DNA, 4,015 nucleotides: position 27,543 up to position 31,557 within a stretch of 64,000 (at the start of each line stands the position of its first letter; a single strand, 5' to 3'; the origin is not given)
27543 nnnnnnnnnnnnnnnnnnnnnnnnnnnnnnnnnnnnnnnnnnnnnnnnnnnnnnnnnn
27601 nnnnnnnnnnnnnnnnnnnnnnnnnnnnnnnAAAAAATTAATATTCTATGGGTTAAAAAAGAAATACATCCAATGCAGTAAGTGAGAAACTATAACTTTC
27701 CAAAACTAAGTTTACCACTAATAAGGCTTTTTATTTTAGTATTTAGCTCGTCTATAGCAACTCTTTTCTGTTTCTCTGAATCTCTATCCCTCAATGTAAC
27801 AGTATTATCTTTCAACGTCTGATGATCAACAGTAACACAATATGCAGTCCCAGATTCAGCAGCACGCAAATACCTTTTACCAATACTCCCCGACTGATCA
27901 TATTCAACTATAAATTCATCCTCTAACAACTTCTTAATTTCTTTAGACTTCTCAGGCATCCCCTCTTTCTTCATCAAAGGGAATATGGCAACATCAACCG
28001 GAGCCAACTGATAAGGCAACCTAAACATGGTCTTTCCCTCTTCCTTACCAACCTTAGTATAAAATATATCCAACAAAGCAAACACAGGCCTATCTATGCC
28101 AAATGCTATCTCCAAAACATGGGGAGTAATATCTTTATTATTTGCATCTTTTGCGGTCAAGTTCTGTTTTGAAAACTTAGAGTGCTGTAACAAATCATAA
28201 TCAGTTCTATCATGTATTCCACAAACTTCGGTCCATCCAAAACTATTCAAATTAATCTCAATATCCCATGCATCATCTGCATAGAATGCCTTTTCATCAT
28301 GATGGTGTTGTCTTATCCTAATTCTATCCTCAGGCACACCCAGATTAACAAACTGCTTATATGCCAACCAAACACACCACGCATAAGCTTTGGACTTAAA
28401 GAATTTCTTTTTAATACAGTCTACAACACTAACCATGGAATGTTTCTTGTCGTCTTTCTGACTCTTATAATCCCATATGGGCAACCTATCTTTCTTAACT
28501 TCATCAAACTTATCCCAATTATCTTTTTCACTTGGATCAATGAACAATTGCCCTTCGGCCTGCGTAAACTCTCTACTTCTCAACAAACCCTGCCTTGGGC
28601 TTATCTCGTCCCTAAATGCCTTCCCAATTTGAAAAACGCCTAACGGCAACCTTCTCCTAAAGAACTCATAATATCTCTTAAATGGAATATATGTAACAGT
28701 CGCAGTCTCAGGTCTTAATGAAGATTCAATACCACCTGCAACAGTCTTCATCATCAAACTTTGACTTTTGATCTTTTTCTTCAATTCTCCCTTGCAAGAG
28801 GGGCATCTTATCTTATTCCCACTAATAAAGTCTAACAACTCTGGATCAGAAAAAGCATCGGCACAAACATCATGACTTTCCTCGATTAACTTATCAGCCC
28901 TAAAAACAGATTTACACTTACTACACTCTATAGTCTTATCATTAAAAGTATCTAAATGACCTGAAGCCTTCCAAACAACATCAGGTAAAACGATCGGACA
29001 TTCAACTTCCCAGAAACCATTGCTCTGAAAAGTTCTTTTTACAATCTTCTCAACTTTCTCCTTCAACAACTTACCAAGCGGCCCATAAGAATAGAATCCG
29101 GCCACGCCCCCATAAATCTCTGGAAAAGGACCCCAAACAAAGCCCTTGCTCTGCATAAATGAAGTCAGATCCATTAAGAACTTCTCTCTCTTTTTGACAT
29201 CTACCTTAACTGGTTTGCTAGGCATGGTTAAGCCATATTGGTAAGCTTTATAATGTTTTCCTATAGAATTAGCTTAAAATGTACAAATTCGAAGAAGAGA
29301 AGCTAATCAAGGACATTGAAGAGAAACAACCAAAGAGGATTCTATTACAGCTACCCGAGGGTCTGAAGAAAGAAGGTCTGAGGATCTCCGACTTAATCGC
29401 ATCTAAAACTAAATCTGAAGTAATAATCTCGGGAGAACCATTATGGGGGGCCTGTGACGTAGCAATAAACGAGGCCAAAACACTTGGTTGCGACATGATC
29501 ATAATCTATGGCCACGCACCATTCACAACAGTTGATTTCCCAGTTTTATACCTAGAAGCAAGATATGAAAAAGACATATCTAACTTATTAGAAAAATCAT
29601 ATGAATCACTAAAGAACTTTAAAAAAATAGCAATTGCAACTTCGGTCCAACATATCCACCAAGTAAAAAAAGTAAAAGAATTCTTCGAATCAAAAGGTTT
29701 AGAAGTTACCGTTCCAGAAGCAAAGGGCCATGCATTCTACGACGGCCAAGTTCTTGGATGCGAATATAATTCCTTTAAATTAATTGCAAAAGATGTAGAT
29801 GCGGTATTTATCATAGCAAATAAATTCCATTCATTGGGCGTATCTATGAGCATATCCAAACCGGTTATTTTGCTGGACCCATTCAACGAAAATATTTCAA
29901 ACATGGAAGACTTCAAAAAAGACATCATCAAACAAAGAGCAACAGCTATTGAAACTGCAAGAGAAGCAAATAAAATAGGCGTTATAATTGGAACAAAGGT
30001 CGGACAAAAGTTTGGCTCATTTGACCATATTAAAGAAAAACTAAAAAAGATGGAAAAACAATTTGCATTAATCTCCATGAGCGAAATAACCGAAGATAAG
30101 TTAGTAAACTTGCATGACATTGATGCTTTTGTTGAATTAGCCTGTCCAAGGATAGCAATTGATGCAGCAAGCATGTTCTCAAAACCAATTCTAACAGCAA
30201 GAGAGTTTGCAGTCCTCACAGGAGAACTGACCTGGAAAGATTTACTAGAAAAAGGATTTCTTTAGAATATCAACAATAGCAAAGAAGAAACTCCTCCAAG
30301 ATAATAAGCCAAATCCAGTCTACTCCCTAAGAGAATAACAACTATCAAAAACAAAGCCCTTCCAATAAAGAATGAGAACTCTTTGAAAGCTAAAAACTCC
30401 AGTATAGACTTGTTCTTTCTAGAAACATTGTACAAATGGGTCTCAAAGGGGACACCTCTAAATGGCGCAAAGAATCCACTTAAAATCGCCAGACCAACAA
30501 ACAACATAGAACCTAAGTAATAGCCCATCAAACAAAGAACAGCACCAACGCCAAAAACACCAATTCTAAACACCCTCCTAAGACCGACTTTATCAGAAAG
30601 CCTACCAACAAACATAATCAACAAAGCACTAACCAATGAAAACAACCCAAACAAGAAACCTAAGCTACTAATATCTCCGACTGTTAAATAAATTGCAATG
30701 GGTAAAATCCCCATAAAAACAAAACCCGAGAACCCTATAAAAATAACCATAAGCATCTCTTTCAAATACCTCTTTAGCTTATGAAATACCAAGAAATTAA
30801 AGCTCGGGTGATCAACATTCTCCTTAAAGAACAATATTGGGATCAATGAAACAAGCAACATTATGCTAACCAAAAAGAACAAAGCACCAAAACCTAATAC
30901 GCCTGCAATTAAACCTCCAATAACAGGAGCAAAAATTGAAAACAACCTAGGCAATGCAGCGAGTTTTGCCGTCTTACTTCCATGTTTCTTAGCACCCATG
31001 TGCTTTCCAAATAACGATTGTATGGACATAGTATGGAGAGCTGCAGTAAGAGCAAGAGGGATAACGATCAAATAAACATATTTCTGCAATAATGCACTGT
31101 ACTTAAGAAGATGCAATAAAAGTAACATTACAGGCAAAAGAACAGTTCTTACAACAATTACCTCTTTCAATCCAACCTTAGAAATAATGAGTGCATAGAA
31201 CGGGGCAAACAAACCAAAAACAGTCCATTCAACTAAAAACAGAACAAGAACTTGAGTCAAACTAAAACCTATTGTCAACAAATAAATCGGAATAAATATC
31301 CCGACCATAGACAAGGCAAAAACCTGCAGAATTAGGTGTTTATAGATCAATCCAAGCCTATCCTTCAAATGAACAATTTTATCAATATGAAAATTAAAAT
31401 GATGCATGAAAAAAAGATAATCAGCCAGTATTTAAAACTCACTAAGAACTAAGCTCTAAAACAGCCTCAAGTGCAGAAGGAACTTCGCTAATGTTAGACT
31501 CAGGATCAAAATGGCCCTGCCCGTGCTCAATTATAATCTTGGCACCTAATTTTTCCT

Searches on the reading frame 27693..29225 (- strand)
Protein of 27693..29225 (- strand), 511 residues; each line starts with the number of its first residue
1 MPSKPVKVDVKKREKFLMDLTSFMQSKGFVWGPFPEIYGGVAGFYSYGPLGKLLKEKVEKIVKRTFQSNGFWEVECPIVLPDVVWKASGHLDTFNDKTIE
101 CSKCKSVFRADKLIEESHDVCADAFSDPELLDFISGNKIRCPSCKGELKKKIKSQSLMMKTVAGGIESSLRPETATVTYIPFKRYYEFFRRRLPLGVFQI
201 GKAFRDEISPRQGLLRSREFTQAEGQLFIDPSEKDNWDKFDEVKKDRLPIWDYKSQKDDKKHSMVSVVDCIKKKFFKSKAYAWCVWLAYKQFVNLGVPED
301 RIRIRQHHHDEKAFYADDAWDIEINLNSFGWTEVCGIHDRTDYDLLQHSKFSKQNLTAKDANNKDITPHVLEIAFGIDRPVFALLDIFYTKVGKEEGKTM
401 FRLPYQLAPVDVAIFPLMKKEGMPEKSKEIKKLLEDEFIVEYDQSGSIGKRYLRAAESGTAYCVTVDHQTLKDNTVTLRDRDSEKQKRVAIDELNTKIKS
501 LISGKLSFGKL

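Call 31: search_protein_families(library=pfam, proteins=[window:27693-29225:-], max_evalue=0.001)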
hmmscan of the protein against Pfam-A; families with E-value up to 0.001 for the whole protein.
window:27693-29225:- (511 aa): 3 families
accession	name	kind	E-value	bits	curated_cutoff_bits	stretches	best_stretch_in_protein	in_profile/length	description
PF03129.25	HGTP_anticodon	-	2.6e-19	69.6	21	1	411-500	1-93/94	Anticodon binding domain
PF00587.30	tRNA-synt_2b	-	9.7e-14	52.3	29.3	1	191-387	33-178/179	tRNA synthetase class II core domain (G, H, P, S and T)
PF00152.25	tRNA-synt_2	-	0.00069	19.2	25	0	54-80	24-50/308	tRNA synthetases class II (D, K and N)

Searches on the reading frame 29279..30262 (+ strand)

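Call 31: search_protein_families(library=pfam, proteins=[window:29279-30262:+], max_evalue=0.001)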
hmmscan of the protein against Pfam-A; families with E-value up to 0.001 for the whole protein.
window:29279-30262:+ (328 aa): 1 family
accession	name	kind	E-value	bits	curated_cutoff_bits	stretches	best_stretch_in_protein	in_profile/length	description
PF01866.22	Diphthamide_syn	-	3.1e-79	267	33.2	1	25-320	1-298/302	Putative diphthamide synthesis protein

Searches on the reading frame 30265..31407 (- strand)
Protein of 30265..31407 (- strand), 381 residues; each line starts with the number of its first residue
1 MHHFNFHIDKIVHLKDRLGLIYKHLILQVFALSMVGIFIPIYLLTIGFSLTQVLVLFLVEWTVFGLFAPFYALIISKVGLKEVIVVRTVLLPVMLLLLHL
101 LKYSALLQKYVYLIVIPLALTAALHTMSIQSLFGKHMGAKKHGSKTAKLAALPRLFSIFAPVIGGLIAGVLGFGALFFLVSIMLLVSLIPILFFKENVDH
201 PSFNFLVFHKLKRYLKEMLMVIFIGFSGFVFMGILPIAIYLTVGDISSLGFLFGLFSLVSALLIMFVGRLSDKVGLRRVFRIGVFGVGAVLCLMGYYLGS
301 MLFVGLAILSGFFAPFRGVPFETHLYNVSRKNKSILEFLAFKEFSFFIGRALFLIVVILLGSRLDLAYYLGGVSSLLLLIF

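Call 31: search_protein_families(library=pfam, proteins=[window:30265-31407:-], max_evalue=0.001)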
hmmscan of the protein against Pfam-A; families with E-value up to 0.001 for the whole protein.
window:30265-31407:- (381 aa): 1 family
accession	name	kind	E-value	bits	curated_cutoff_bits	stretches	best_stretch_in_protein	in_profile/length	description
PF07690.21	MFS_1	-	5.1e-19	68.8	33.4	2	219-380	3-166/347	Major Facilitator Superfamily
